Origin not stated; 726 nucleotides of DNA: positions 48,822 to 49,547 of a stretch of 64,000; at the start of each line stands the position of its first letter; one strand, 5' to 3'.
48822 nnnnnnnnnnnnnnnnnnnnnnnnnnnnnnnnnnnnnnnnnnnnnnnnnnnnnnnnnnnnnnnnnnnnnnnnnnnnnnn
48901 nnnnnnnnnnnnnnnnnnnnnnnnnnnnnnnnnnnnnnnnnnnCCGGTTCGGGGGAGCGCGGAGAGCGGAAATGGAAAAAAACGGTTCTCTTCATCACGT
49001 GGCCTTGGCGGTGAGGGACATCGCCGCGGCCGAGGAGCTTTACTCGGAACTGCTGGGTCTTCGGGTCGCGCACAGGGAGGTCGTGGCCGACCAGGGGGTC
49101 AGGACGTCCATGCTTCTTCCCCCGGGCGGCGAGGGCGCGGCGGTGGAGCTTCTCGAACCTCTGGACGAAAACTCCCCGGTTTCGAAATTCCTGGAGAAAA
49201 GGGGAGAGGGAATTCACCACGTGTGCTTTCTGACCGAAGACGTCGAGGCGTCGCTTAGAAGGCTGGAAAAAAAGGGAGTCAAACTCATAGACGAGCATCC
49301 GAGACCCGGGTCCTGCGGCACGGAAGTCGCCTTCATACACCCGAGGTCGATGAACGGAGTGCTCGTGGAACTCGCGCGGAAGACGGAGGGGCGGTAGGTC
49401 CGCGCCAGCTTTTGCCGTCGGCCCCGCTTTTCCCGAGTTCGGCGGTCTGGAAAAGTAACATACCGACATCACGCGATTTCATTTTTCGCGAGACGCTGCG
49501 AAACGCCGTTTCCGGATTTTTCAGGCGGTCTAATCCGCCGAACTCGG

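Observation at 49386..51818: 2.3-kb two-gene cassette inserted exactly at the convergent mce/tatA junction, flanked by 45-58 bp direct repeats that regenerate both gene ends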

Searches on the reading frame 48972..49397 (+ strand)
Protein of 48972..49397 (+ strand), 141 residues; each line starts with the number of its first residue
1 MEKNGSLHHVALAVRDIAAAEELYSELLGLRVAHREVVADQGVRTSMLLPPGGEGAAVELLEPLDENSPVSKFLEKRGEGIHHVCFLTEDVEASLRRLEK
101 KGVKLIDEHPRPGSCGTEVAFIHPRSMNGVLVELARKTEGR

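Call 5: search_protein_families(library=pfam, proteins=[window:48972-49397:+], max_evalue=0.01)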
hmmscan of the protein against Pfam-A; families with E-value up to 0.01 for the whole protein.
window:48972-49397:+ (141 aa): 5 families
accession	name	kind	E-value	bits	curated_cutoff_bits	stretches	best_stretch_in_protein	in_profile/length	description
PF13669.12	Glyoxalase_4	-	2.6e-28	98.9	27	1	8-121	1-109/109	Glyoxalase/Bleomycin resistance protein/Dioxygenase superfamily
PF00903.31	Glyoxalase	-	5.3e-16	59.5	20.6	1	7-134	2-121/121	Glyoxalase/Bleomycin resistance protein/Dioxygenase superfamily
PF13468.12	Glyoxalase_3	-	1.9e-09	38.2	25.1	1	7-111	1-102/176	Glyoxalase-like domain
PF18029.7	Glyoxalase_6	-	9.5e-06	26.7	23.6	1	10-113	2-91/106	Glyoxalase-like domain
PF22677.2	Ble-like_N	-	0.00031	20.9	24.5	0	9-34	4-29/41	Bleomycin resistance protein-like N-terminal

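Call 8: find_encoding_contigs(protein=window:48972-49397:+, flank=6000, max_places=10)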
Protein window:48972-49397:+ (141 aa): 1 contig read that carries it; 1 place shown.
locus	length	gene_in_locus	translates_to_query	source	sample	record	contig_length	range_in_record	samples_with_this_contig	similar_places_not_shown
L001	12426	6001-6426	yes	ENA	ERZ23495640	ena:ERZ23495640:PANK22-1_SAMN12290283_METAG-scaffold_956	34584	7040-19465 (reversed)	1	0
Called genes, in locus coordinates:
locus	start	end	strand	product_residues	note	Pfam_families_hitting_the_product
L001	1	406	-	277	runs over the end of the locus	PF02621:VitK2_biosynth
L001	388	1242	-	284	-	PF02621:VitK2_biosynth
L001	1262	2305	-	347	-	PF01966:HD, PF13286:HD_assoc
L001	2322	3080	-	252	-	PF00977:His_biosynth, PF03060:NMO (faint), PF05690:ThiG (faint)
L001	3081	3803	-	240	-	PF00977:His_biosynth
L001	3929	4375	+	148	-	PF01878:EVE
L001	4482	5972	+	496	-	PF10150:RNase_E_G, PF20833:RNase_E_G_Thio (weak)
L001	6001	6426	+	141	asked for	PF00903:Glyoxalase, PF13468:Glyoxalase_3, PF13669:Glyoxalase_4, PF18029:Glyoxalase_6 (weak)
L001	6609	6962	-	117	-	-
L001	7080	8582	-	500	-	PF13304:AAA_21, PF13175:AAA_15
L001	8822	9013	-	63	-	PF02416:TatA_B_E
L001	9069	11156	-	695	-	PF02092:tRNA_synt_2f, PF05746:DALR_1 (weak)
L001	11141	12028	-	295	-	PF02091:tRNA-synt_2e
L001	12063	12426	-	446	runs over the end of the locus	PF01134:GIDA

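Call 52: find_homologous_proteins(query=window:48972-49397:+, max_evalue=1e-40)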
Query window:48972-49397:+ (141 aa): 170 proteins with E <= 1e-40 among 731 candidates; the best 120 are listed.
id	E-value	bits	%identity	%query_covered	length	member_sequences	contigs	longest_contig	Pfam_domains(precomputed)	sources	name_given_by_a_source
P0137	1.4e-83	295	97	100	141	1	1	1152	PF13468.13,PF13669.13,PF00903.32,PF18029.8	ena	-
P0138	5.5e-83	294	96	100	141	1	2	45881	PF13468.13,PF13669.13,PF00903.32,PF18029.8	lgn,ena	-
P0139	1.3e-82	292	96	100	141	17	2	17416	PF13468.13,PF13669.13,PF00903.32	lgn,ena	-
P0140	1.9e-82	292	96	100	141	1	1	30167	PF13468.13,PF13669.13,PF00903.32,PF18029.8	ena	-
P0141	1.7e-81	289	96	100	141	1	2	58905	PF13468.13,PF13669.13,PF00903.32,PF18029.8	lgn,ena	-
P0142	4.0e-81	288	96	100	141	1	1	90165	PF13468.13,PF13669.13,PF00903.32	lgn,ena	-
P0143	1.6e-80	286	94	100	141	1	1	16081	PF13468.13,PF13669.13,PF00903.32,PF18029.8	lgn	-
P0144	2.3e-80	285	94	99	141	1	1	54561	PF13468.13,PF13669.13,PF00903.32,PF18029.8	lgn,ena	-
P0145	4.9e-80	284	94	99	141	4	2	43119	PF13468.13,PF13669.13,PF00903.32,PF18029.8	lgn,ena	-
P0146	1.1e-76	273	98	92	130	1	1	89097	PF13468.13,PF13669.13,PF00903.32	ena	-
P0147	1.5e-73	263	93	93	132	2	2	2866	PF13468.13,PF13669.13,PF00903.32,PF18029.8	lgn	-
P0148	2.8e-72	259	87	96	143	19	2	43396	PF13468.13,PF13669.13,PF00903.32,PF18029.8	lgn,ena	-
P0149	8.7e-72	257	86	96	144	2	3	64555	PF13468.13,PF13669.13,PF00903.32,PF18029.8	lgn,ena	-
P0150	9.5e-72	257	86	96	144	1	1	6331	PF13468.13,PF13669.13,PF00903.32,PF18029.8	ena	-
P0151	6.8e-71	254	85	96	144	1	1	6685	PF13468.13,PF13669.13,PF00903.32,PF18029.8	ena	-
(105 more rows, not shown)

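Call 53: find_encoding_contigs(protein=P0144, flank=6000, max_places=3)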
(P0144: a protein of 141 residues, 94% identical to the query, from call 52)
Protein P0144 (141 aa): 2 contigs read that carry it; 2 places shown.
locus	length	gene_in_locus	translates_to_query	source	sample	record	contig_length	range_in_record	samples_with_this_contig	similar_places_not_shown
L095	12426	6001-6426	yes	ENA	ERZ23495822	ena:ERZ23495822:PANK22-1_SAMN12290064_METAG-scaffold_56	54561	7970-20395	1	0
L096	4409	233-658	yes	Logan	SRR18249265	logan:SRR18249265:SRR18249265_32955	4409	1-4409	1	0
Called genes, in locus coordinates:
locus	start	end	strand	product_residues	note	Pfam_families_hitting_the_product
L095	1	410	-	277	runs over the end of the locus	PF02621:VitK2_biosynth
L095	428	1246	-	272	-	PF02621:VitK2_biosynth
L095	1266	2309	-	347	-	PF01966:HD, PF13286:HD_assoc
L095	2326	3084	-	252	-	PF00977:His_biosynth, PF03060:NMO (faint)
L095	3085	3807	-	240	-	PF00977:His_biosynth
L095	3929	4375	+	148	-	PF01878:EVE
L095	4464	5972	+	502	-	PF10150:RNase_E_G, PF20833:RNase_E_G_Thio (weak)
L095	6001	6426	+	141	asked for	PF00903:Glyoxalase, PF13468:Glyoxalase_3, PF13669:Glyoxalase_4, PF18029:Glyoxalase_6 (weak)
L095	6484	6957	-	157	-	-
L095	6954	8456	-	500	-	PF13175:AAA_15 (weak), PF13304:AAA_21, PF13175:AAA_15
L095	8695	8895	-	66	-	PF02416:TatA_B_E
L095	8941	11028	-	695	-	PF02092:tRNA_synt_2f, PF05746:DALR_1 (weak)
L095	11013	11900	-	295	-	PF02091:tRNA-synt_2e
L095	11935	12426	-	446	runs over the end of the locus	PF01134:GIDA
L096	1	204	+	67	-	?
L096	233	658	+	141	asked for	PF00903:Glyoxalase, PF13468:Glyoxalase_3, PF13669:Glyoxalase_4, PF18029:Glyoxalase_6 (weak)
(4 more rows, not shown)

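Call 54: find_encoding_contigs(protein=P0145, flank=6000, max_places=3)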
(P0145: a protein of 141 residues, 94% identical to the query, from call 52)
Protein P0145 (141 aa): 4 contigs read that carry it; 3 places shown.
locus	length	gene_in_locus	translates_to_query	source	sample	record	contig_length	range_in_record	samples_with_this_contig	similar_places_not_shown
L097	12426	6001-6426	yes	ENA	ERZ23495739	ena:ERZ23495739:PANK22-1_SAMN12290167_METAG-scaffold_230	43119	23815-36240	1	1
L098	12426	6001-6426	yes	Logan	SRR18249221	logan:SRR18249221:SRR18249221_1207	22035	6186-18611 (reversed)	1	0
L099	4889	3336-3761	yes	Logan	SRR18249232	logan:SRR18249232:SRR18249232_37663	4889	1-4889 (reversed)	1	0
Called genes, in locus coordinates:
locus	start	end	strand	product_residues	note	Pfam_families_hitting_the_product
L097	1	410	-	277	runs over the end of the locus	PF02621:VitK2_biosynth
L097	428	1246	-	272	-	PF02621:VitK2_biosynth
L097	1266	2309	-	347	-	PF01966:HD, PF13286:HD_assoc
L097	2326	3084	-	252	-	PF00977:His_biosynth, PF03060:NMO (faint)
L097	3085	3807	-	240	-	PF00977:His_biosynth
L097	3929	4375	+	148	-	PF01878:EVE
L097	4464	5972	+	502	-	PF10150:RNase_E_G, PF20833:RNase_E_G_Thio (weak)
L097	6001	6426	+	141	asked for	PF00903:Glyoxalase, PF13468:Glyoxalase_3, PF13669:Glyoxalase_4, PF18029:Glyoxalase_6 (weak)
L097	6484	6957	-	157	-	-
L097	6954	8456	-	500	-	PF13175:AAA_15 (weak), PF13304:AAA_21, PF13175:AAA_15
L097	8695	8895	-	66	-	PF02416:TatA_B_E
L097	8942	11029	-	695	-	PF02092:tRNA_synt_2f, PF05746:DALR_1 (weak)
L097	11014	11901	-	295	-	PF02091:tRNA-synt_2e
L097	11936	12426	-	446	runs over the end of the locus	PF01134:GIDA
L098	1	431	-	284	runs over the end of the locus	PF02621:VitK2_biosynth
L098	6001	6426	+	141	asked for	PF00903:Glyoxalase, PF13468:Glyoxalase_3, PF13669:Glyoxalase_4, PF18029:Glyoxalase_6 (weak)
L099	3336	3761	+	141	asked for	PF00903:Glyoxalase, PF13468:Glyoxalase_3, PF13669:Glyoxalase_4, PF18029:Glyoxalase_6 (weak)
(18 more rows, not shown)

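Call 55: find_encoding_contigs(protein=P0148, flank=6000, max_places=3)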
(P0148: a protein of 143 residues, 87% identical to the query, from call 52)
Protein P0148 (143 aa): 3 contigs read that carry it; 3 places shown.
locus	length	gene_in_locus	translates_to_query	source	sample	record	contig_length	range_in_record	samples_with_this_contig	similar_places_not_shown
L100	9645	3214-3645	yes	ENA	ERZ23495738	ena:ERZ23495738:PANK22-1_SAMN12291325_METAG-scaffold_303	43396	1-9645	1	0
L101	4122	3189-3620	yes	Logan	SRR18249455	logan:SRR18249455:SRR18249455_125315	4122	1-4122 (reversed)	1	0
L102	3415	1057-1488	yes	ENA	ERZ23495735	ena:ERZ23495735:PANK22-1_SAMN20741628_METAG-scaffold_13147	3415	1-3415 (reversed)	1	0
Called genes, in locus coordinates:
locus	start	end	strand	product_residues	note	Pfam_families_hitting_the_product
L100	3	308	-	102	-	?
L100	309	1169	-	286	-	PF00977:His_biosynth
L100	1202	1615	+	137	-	PF01878:EVE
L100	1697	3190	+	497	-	PF00575:S1 (faint), PF10150:RNase_E_G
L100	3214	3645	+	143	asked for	PF00903:Glyoxalase, PF13468:Glyoxalase_3, PF13669:Glyoxalase_4, PF18029:Glyoxalase_6 (weak)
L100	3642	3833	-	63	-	PF02416:TatA_B_E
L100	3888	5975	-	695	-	PF02092:tRNA_synt_2f, PF05746:DALR_1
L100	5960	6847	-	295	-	PF02091:tRNA-synt_2e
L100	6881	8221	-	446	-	PF01134:GIDA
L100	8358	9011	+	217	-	PF00702:Hydrolase, PF12710:HAD, PF13419:HAD_2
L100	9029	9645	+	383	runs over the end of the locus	PF22660:RS_preATP-grasp-like, PF02222:ATP-grasp, PF17769:PurK_C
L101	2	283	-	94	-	?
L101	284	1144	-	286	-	PF00977:His_biosynth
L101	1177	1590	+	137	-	PF01878:EVE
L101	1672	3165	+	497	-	PF00575:S1 (faint), PF10150:RNase_E_G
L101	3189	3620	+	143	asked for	PF00903:Glyoxalase, PF13468:Glyoxalase_3, PF13669:Glyoxalase_4, PF18029:Glyoxalase_6 (weak)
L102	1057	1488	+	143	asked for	PF00903:Glyoxalase, PF13468:Glyoxalase_3, PF13669:Glyoxalase_4, PF18029:Glyoxalase_6 (weak)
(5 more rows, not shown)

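Call 59: find_encoding_contigs(protein=P0147, flank=6000, max_places=3)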
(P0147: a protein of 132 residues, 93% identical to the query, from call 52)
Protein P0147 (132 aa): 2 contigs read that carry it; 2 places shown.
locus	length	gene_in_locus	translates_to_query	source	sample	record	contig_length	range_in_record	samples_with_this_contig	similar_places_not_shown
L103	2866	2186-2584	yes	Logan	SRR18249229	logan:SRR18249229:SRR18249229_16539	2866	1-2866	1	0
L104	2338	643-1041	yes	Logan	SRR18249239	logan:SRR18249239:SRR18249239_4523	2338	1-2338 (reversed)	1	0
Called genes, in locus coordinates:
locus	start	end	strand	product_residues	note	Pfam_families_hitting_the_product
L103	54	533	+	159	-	PF01878:EVE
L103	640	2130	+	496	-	PF10150:RNase_E_G, PF20833:RNase_E_G_Thio (weak)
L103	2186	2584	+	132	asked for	PF00903:Glyoxalase, PF13468:Glyoxalase_3 (weak), PF13669:Glyoxalase_4, PF18029:Glyoxalase_6 (weak)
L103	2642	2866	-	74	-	?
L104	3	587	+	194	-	?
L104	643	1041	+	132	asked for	PF00903:Glyoxalase, PF13468:Glyoxalase_3 (weak), PF13669:Glyoxalase_4, PF18029:Glyoxalase_6 (weak)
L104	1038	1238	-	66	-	PF02416:TatA_B_E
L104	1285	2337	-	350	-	?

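Call 60: find_encoding_contigs(protein=P0143, flank=6000, max_places=3)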
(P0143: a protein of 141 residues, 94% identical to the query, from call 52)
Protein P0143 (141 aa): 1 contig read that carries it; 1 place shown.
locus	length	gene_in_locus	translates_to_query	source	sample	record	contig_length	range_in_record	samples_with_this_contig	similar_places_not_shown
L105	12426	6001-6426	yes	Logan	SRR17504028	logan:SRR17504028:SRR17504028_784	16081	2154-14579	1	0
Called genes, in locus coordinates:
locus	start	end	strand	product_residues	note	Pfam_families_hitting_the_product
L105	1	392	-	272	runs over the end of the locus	PF02621:VitK2_biosynth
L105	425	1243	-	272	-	PF02621:VitK2_biosynth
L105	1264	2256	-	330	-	PF01966:HD, PF13286:HD_assoc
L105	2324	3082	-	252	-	PF00977:His_biosynth, PF03060:NMO (faint)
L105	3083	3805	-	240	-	PF00977:His_biosynth, PF01207:Dus (faint)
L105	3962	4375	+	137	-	PF01878:EVE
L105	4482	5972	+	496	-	PF10150:RNase_E_G, PF20833:RNase_E_G_Thio (weak)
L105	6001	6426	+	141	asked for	PF00903:Glyoxalase, PF13468:Glyoxalase_3, PF13669:Glyoxalase_4, PF18029:Glyoxalase_6 (weak)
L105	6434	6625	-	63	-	PF02416:TatA_B_E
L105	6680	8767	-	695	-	PF02092:tRNA_synt_2f, PF05746:DALR_1 (weak)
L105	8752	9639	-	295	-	PF02091:tRNA-synt_2e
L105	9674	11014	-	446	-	PF01134:GIDA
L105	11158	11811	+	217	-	PF00702:Hydrolase, PF12710:HAD (weak), PF13419:HAD_2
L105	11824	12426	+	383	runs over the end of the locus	PF22660:RS_preATP-grasp-like, PF02222:ATP-grasp, PF17769:PurK_C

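Call 64: find_encoding_contigs(protein=P0141, flank=4000, max_places=4)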
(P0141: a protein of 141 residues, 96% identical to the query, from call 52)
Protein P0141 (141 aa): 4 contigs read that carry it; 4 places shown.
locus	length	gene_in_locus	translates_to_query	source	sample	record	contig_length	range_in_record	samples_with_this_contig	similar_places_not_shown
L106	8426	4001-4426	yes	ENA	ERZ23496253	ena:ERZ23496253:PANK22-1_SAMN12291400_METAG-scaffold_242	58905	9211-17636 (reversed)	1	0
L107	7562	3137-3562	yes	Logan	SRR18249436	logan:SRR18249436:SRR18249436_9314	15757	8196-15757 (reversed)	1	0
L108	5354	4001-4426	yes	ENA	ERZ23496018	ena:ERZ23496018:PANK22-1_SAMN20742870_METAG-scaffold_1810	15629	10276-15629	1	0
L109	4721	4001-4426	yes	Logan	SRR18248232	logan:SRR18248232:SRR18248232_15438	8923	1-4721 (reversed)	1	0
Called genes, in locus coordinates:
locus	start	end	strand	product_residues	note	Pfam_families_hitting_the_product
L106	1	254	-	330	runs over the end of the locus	PF01966:HD, PF13286:HD_assoc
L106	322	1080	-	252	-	PF00977:His_biosynth, PF03060:NMO (faint), PF05690:ThiG (faint)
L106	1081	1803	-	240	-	PF00977:His_biosynth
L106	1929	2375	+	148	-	PF01878:EVE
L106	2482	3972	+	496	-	PF10150:RNase_E_G, PF20833:RNase_E_G_Thio (weak)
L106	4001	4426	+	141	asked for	PF00903:Glyoxalase, PF13468:Glyoxalase_3, PF13669:Glyoxalase_4, PF18029:Glyoxalase_6 (weak)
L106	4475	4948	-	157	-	-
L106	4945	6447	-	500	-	PF13304:AAA_21, PF13175:AAA_15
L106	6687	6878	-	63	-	PF02416:TatA_B_E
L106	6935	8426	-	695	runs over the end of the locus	PF02092:tRNA_synt_2f, PF05746:DALR_1 (weak)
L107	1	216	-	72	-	?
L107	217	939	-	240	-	PF00977:His_biosynth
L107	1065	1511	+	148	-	PF01878:EVE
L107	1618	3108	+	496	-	PF10150:RNase_E_G, PF20833:RNase_E_G_Thio (weak)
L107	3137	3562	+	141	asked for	PF00903:Glyoxalase, PF13468:Glyoxalase_3, PF13669:Glyoxalase_4, PF18029:Glyoxalase_6 (weak)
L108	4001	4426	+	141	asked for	PF00903:Glyoxalase, PF13468:Glyoxalase_3, PF13669:Glyoxalase_4, PF18029:Glyoxalase_6 (weak)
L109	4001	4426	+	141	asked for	PF00903:Glyoxalase, PF13468:Glyoxalase_3, PF13669:Glyoxalase_4, PF18029:Glyoxalase_6 (weak)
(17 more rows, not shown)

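Call 65: find_encoding_contigs(protein=P0139, flank=4000, max_places=4)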
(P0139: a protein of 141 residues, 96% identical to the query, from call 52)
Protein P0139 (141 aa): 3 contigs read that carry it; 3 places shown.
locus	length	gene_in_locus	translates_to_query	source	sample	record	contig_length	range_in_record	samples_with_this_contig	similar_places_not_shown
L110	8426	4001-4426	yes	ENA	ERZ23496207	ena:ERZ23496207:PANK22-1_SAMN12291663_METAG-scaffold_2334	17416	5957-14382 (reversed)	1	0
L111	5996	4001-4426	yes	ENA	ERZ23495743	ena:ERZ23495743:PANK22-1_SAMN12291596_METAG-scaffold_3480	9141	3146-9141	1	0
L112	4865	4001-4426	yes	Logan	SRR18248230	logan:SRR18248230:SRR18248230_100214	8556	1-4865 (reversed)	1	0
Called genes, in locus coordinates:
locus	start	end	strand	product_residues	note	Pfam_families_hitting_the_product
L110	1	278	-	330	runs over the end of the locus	PF01966:HD, PF13286:HD_assoc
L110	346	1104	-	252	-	PF00977:His_biosynth, PF03060:NMO (faint), PF05690:ThiG (faint)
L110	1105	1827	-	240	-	PF00977:His_biosynth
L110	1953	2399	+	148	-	PF01878:EVE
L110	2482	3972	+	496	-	PF10150:RNase_E_G, PF20833:RNase_E_G_Thio (weak)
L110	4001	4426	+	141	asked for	PF00903:Glyoxalase, PF13468:Glyoxalase_3, PF13669:Glyoxalase_4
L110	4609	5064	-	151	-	-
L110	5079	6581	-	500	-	PF13304:AAA_21, PF13175:AAA_15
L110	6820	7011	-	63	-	PF02416:TatA_B_E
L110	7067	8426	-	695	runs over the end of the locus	PF02092:tRNA_synt_2f, PF05746:DALR_1 (weak)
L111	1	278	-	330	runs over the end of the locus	PF01966:HD, PF13286:HD_assoc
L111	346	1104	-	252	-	PF00977:His_biosynth, PF03060:NMO (faint), PF05690:ThiG (faint)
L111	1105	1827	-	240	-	PF00977:His_biosynth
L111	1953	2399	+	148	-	PF01878:EVE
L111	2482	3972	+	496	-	PF10150:RNase_E_G, PF20833:RNase_E_G_Thio (weak)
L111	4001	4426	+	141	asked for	PF00903:Glyoxalase, PF13468:Glyoxalase_3, PF13669:Glyoxalase_4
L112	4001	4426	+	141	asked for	PF00903:Glyoxalase, PF13468:Glyoxalase_3, PF13669:Glyoxalase_4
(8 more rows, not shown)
